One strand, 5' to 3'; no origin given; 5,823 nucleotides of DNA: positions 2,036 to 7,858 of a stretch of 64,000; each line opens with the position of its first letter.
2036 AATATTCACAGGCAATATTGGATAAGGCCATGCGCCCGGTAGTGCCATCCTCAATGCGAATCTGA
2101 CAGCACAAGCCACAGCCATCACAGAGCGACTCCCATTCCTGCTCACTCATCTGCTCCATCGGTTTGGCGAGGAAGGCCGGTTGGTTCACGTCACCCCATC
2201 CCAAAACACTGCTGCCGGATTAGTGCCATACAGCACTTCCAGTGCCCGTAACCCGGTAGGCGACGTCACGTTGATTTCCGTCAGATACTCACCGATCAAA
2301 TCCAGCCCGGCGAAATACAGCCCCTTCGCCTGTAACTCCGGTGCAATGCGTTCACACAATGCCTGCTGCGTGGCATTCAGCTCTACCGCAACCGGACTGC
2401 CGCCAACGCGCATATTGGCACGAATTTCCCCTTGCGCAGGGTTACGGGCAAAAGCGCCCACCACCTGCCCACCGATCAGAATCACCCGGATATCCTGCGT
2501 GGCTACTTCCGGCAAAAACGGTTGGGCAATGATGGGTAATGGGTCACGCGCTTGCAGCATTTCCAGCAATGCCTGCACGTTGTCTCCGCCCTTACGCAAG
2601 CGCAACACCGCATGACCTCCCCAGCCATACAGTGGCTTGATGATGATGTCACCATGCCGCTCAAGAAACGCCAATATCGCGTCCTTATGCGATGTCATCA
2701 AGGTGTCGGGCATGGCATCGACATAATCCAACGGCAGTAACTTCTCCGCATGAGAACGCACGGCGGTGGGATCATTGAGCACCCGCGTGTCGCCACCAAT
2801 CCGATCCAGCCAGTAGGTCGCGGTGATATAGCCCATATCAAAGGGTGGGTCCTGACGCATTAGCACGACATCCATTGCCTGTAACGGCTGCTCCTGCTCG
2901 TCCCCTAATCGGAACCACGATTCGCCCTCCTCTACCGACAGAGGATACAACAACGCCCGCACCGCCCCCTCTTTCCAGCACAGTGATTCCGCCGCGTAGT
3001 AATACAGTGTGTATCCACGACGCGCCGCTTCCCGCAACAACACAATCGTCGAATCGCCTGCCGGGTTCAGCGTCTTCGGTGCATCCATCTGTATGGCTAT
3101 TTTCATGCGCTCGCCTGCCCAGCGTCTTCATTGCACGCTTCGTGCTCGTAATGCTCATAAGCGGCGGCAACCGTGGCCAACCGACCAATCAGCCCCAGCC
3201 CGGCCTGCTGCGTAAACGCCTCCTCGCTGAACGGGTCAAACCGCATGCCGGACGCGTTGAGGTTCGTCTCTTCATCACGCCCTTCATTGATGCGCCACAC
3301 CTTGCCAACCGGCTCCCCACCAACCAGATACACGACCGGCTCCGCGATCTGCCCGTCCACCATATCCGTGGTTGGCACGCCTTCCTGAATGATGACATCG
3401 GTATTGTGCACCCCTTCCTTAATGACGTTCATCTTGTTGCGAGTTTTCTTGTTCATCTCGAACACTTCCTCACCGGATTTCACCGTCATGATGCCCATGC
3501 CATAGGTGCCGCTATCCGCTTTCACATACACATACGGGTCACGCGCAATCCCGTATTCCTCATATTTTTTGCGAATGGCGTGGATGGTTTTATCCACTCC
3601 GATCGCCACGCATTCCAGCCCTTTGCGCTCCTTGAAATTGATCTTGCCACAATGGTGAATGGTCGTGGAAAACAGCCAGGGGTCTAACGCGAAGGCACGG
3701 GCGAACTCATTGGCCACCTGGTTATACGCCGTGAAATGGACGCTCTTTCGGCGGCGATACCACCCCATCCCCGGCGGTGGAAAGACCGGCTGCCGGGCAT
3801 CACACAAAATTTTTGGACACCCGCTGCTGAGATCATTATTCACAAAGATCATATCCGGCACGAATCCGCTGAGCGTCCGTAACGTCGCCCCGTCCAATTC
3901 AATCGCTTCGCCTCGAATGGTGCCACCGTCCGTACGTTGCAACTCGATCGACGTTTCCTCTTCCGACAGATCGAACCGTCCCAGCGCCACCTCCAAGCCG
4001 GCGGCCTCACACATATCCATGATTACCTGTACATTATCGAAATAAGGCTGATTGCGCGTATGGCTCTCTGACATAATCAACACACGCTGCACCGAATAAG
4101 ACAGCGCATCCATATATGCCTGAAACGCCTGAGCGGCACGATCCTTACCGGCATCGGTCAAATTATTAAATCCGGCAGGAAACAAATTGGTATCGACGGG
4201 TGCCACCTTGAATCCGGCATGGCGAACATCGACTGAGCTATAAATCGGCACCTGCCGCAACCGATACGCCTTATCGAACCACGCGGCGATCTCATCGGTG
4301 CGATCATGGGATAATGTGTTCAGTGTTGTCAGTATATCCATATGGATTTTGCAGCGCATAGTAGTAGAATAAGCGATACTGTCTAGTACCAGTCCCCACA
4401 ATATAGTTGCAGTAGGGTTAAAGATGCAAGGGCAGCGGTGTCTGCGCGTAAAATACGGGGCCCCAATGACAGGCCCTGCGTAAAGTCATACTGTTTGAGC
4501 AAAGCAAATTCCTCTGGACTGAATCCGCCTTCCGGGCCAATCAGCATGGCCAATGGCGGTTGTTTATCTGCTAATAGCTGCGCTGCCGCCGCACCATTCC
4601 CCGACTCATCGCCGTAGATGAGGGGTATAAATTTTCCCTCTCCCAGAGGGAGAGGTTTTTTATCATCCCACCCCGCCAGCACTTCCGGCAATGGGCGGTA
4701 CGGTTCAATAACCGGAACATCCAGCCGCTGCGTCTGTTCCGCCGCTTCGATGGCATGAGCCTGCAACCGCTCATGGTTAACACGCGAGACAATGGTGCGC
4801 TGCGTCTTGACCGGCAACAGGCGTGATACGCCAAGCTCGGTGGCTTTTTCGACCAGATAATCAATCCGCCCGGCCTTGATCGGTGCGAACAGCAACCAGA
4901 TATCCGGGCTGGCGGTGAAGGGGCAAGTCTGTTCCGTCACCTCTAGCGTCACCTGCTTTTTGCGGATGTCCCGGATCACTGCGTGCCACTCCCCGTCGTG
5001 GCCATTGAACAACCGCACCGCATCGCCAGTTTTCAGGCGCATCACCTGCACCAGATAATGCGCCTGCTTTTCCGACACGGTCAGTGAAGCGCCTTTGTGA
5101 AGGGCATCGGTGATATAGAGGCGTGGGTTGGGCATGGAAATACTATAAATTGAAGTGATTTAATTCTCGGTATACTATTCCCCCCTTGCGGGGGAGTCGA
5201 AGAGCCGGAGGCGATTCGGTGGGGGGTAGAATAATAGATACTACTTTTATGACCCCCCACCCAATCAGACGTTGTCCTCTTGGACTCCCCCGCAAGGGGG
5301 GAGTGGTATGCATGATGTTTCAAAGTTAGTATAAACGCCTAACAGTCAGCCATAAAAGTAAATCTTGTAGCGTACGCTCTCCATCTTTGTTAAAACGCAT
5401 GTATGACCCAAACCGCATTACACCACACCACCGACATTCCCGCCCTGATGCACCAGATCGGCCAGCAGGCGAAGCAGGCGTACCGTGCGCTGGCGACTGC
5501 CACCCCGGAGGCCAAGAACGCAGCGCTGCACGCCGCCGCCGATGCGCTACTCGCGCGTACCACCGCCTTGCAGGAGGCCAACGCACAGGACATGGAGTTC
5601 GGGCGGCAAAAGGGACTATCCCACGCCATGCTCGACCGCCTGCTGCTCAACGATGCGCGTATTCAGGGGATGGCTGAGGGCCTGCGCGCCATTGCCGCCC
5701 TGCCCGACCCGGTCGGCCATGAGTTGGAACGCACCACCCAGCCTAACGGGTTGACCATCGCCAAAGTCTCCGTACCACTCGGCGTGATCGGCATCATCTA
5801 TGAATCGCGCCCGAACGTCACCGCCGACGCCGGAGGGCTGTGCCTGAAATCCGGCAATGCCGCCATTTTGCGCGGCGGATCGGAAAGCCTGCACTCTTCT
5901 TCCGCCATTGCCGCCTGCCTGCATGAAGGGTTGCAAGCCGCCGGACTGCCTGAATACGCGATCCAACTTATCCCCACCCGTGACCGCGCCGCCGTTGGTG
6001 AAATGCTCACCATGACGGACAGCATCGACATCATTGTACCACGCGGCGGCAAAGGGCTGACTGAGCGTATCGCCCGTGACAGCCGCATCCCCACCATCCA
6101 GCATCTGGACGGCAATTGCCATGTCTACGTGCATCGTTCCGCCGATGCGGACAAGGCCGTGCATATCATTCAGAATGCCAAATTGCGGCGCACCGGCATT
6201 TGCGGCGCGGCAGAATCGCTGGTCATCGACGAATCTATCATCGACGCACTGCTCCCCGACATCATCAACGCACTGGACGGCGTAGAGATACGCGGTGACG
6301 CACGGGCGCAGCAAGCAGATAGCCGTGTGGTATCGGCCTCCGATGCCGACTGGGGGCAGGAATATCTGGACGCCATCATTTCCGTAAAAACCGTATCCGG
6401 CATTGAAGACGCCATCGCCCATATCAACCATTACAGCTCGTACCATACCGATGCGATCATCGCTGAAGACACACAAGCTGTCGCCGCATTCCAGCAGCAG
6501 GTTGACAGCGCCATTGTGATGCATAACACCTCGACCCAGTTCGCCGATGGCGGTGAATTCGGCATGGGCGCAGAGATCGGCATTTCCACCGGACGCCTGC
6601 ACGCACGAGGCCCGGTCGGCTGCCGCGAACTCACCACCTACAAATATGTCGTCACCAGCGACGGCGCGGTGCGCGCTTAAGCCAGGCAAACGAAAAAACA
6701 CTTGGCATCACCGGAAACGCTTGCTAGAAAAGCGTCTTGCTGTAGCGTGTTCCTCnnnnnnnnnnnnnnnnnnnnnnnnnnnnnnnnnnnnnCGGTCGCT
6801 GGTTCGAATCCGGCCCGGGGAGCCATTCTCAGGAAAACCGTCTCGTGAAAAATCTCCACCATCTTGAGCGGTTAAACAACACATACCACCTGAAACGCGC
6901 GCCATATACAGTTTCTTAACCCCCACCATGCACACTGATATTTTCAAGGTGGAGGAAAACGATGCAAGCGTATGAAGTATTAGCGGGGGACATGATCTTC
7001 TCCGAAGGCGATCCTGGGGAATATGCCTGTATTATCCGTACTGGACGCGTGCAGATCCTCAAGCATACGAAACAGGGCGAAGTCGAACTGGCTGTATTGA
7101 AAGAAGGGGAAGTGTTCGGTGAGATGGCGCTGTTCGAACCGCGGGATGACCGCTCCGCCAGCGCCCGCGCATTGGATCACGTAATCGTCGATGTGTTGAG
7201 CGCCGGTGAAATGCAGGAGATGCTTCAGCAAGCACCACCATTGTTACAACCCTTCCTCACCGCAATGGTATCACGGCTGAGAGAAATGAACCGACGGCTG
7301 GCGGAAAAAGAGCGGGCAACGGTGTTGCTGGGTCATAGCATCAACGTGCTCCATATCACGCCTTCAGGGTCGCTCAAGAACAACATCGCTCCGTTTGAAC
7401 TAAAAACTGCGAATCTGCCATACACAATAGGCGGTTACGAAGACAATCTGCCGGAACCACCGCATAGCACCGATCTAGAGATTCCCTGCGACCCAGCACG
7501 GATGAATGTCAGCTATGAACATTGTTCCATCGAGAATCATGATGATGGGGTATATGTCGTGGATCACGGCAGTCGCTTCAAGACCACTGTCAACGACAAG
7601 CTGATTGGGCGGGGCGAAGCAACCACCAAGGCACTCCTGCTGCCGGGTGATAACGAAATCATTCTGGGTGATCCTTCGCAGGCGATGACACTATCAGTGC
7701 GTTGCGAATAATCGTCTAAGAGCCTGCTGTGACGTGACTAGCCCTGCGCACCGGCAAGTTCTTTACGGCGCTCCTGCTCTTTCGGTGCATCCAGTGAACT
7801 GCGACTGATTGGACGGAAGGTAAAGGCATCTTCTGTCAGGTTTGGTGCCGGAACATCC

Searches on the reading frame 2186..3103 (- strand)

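Call 32: search_protein_families(library=pfam, proteins=[window:2186-3103:-], max_evalue=0.001)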
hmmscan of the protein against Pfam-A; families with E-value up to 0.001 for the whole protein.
window:2186-3103:- (305 aa): 4 families
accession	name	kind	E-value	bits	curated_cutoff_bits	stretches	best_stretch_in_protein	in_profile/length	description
PF02955.21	GSH-S_ATP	-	2.9e-57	193.4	23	1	120-290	1-172/175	Prokaryotic glutathione synthetase, ATP-grasp domain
PF02951.20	GSH-S_N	-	5.7e-37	126.8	21.3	1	1-116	2-119/119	Prokaryotic glutathione synthetase, N-terminal domain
PF08443.16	RimK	-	7e-15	55.6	21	1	131-297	18-181/188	RimK-like ATP-grasp domain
PF14398.11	ATPgrasp_YheCD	-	6.3e-06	26.1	26.8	1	130-175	28-73/255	YheC/D like ATP-grasp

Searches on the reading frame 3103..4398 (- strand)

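Call 32: search_protein_families(library=pfam, proteins=[window:3103-4398:-], max_evalue=0.001)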
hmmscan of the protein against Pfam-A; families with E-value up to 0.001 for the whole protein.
window:3103-4398:- (431 aa): 1 family
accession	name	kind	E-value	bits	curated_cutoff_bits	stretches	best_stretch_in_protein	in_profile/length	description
PF08886.16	GshA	-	1.2e-138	462.5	25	1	32-415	6-401/402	Glutamate-cysteine ligase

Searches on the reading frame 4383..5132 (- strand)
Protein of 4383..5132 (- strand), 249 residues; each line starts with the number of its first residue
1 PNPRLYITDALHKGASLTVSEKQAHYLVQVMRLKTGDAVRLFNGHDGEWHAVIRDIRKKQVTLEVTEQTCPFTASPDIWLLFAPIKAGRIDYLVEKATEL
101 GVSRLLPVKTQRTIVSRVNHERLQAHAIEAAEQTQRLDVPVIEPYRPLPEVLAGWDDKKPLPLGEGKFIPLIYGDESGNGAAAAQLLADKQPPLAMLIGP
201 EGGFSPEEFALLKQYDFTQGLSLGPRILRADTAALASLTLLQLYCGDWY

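Call 32: search_protein_families(library=pfam, proteins=[window:4383-5132:-], max_evalue=0.001)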
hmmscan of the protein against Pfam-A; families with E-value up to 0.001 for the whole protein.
window:4383-5132:- (249 aa): 2 families
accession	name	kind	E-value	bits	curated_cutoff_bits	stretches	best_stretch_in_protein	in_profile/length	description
PF04452.19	Methyltrans_RNA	-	1.1e-38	132.9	23.9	1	75-242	3-165/165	RNA methyltransferase domain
PF20260.4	PUA_4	-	3e-16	59.7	23.9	1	21-65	3-47/48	RNA methyltransferase PUA domain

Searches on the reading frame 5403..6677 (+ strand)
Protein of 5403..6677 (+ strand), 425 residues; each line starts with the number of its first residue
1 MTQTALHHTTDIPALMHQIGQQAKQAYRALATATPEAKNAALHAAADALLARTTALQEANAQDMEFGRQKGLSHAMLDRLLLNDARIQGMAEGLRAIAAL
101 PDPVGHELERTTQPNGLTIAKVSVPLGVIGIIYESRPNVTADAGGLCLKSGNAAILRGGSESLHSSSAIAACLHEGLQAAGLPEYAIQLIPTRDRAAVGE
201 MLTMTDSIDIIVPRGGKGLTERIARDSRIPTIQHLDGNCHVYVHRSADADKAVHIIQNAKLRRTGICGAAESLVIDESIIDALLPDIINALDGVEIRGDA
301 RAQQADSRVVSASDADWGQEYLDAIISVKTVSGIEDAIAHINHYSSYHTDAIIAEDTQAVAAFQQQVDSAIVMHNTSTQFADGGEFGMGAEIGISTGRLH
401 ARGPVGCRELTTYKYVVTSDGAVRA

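Call 32: search_protein_families(library=pfam, proteins=[window:5403-6677:+], max_evalue=0.001)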
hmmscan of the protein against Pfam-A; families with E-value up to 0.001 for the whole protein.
window:5403-6677:+ (425 aa): 1 family
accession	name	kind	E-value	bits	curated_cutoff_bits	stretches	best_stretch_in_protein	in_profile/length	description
PF00171.27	Aldedh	-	5.6e-24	85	23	1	17-322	32-324/461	Aldehyde dehydrogenase family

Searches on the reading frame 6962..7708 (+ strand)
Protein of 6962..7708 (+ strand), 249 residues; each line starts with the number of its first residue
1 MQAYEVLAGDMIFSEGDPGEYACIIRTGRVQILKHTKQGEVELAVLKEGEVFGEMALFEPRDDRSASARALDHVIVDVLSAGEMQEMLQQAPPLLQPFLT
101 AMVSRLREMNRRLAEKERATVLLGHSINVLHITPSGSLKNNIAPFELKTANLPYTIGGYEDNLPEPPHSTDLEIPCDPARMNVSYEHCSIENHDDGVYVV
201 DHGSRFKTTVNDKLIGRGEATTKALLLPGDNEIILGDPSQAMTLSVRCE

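Call 32: search_protein_families(library=pfam, proteins=[window:6962-7708:+], max_evalue=0.001)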
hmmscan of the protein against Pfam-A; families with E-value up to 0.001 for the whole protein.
window:6962-7708:+ (249 aa): 2 families
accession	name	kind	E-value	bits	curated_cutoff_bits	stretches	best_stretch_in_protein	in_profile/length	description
PF00027.35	cNMP_binding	-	1.5e-20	73.4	27.5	1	6-90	4-88/89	Cyclic nucleotide-binding domain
PF00498.31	FHA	-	2.2e-07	31.6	20.7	1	172-223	11-55/67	FHA domain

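Call 36: search_protein_families(library=ncbifam, proteins=[window:6962-7708:+], max_evalue=0.001)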
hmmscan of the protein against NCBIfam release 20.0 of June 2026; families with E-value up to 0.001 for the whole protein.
window:6962-7708:+ (249 aa): 5 families
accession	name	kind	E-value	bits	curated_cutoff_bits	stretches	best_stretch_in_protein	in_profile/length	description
NF008732.0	PRK11753.1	equivalog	1.2e-12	47.8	266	1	11-114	33-137/214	cAMP-activated global transcriptional regulator CRP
NF041163.2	encap_f2b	equivalog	1.6e-09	37.4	400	1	4-114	98-208/450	family 2B encapsulin nanocompartment shell protein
NF058543.1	ActPatMycb56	equivalog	7.4e-07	28.3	460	1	3-100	21-116/317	acetyltransferase Pat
TIGR03697.1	NtcA_cyano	equivalog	7.6e-06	25.8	244.95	1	9-108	1-102/193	global nitrogen regulator NtcA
TIGR03896.1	cyc_nuc_ocin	subfamily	8.6e-06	25.3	161.05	1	5-106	165-266/317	bacteriocin-type transport-associated protein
